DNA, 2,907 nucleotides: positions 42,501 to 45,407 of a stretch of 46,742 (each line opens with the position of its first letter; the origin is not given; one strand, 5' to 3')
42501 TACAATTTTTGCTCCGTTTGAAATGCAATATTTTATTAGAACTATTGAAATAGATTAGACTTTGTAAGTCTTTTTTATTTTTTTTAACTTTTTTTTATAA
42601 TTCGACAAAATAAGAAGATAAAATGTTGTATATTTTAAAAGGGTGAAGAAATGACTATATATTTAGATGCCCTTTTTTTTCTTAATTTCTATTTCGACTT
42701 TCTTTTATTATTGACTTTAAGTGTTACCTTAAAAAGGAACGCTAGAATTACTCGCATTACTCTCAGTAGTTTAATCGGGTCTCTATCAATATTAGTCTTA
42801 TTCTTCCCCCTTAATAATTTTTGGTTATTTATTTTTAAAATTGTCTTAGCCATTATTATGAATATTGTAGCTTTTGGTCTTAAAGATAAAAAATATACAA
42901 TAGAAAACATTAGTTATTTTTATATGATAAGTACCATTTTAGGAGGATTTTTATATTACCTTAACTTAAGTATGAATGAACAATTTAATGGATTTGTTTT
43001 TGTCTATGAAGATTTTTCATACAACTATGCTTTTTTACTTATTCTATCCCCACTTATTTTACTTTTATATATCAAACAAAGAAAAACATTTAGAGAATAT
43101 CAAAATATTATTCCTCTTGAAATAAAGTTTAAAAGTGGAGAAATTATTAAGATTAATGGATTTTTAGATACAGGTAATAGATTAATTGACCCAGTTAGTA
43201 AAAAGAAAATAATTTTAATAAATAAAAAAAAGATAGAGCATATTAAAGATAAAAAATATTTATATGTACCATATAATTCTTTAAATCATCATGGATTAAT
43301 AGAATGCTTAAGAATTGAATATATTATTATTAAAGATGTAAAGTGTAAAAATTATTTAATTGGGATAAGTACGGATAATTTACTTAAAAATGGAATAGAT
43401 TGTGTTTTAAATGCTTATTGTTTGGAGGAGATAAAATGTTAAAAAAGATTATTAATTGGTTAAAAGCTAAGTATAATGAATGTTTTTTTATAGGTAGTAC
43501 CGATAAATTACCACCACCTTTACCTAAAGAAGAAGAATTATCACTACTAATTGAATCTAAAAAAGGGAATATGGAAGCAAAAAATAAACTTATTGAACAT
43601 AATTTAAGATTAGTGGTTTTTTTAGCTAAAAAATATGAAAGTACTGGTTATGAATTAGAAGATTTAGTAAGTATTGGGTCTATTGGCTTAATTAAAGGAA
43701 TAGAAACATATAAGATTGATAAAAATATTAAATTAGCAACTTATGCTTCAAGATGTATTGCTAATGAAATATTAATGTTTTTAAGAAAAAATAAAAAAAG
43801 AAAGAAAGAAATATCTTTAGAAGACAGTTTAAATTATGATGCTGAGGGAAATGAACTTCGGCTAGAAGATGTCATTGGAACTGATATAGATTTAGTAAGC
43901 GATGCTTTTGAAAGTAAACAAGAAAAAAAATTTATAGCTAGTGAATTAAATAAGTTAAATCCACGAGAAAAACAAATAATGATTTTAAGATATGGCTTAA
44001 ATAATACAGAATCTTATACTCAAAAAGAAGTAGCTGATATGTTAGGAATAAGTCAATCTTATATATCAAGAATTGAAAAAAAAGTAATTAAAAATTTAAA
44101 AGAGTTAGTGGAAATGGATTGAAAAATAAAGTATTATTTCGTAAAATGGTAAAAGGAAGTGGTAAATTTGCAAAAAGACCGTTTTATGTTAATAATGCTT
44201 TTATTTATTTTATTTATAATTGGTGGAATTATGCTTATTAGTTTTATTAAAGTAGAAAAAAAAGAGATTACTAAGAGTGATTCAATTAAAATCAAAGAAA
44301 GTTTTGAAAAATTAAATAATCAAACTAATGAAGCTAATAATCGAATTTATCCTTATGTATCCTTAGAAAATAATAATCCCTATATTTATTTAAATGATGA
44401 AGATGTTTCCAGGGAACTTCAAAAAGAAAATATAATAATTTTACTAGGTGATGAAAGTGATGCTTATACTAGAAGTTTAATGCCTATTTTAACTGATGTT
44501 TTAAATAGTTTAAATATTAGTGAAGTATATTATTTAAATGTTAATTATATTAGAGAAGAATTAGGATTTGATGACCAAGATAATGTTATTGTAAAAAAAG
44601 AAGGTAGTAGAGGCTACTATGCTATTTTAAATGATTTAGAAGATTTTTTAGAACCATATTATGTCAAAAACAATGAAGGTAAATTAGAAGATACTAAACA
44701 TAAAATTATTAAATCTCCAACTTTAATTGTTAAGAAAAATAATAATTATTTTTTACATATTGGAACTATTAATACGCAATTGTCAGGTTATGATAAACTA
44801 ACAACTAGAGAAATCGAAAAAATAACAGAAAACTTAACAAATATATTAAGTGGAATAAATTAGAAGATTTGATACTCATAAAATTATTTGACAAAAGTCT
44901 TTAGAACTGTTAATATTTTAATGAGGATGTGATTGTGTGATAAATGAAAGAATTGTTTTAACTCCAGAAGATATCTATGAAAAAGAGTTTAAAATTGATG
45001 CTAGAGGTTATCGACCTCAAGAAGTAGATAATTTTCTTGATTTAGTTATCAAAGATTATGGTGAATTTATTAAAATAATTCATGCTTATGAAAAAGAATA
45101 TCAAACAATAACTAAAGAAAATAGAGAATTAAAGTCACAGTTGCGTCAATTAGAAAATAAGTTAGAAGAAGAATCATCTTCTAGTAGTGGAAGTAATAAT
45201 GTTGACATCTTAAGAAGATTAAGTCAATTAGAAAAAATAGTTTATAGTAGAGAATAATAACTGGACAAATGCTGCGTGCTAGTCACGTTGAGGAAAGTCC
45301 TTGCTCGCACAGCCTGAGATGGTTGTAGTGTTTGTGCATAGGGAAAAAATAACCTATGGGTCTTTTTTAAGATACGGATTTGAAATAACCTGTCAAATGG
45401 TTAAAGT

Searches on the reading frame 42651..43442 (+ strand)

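Call 86: search_protein_families(library=ncbifam, proteins=[window:42651-43442:+], max_evalue=0.00001)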
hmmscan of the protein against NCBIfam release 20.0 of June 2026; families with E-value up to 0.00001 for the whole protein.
window:42651-43442:+ (263 aa): 1 family
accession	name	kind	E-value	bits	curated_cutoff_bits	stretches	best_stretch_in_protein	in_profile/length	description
TIGR02854.1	spore_II_GA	equivalog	3.9e-34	118.3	209.55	1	1-253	1-288/293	sigma-E processing peptidase SpoIIGA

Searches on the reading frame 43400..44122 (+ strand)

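Call 86: search_protein_families(library=ncbifam, proteins=[window:43400-44122:+], max_evalue=0.00001)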
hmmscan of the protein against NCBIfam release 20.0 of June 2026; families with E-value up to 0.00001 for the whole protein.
window:43400-44122:+ (240 aa): 57 families (the best 25 are shown)
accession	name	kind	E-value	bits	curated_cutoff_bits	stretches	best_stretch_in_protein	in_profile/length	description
NF006158.0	PRK08301.1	equivalog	1e-92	310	339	1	12-235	12-235/241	RNA polymerase sporulation sigma factor SigE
TIGR02835.1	spore_sigmaE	equivalog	4.6e-87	291.3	348.6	1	13-236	6-230/234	RNA polymerase sporulation sigma factor SigE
NF004471.0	PRK05803.1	subfamily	8.1e-76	254.3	252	1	16-235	8-226/235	RNA polymerase sporulation sigma factor SigK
TIGR02846.1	spore_sigmaK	equivalog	3.2e-73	246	298.65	1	27-234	16-223/227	RNA polymerase sporulation sigma factor SigK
NF004052.0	PRK05572.1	subfamily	8.7e-36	123.7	311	2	42-135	15-108/252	SigF/SigG family RNA polymerase sporulation sigma factor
TIGR02885.1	spore_sigF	equivalog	7.2e-35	120.9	321.45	2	50-135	2-87/231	RNA polymerase sporulation sigma factor SigF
TIGR02980.1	SigBFG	subfamily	8e-34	117.3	234.35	2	136-237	134-226/227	SigB/SigF/SigG family RNA polymerase sigma factor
NF006071.0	PRK08215.1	equivalog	6.8e-32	111.1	372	2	34-142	13-120/258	RNA polymerase sporulation sigma factor SigG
TIGR02937.1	sigma70-ECF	superfamily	1.7e-31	109.1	42.9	1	59-235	1-163/165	sigma-70 family RNA polymerase sigma factor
TIGR02997.1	Sig70-cyanoRpoD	subfamily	5.3e-31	108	384.5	2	57-124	72-139/298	RNA polymerase sigma factor, RpoD/SigA family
TIGR02850.1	spore_sigG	equivalog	6.2e-31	107.7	457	2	34-142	10-117/254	RNA polymerase sporulation sigma factor SigG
TIGR02394.1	rpoS_proteo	equivalog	1.9e-30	106.3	378.7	2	39-124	26-111/285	RNA polymerase sigma factor RpoS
NF041931.2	MzaA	equivalog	7.5e-28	97.8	800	2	56-120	472-536/726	MZA anti-phage system associated sigma-70 family RNA polymerase sigma factor MzaA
TIGR02393.1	RpoD_Cterm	equivalog_domain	1.5e-27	96.7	354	2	60-122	1-63/238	RNA polymerase sigma factor RpoD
NF004207.0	PRK05657.1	equivalog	2.9e-25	89.3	394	2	39-124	69-154/329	RNA polymerase sigma factor RpoS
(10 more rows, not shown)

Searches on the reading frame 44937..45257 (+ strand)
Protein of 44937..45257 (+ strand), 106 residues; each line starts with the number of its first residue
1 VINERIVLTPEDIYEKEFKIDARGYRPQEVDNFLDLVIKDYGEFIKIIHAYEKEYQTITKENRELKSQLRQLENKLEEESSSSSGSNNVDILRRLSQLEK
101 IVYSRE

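Call 86: search_protein_families(library=ncbifam, proteins=[window:44937-45257:+], max_evalue=0.00001)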
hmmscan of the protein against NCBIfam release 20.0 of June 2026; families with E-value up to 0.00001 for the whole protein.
window:44937-45257:+ (106 aa): 4 families
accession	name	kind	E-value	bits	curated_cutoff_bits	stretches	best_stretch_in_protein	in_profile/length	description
NF010725.0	PRK14127.1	equivalog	5.8e-29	100.8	91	1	3-104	3-104/111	cell division regulator GpsB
TIGR03544.1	DivI1A_domain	domain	5.9e-13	48.2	22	1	8-41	1-34/34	DivIVA domain-containing protein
NF045995.1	MAG0865_DivIVA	hypoth_equivalog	6.9e-07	29.3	55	1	13-71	8-66/69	MAG0865 family DivIVA-related protein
NF050102.1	DivIVA_Wag31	equivalog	1.5e-06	28.3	260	0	8-84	3-68/256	DivIVA-like cell division protein Wag31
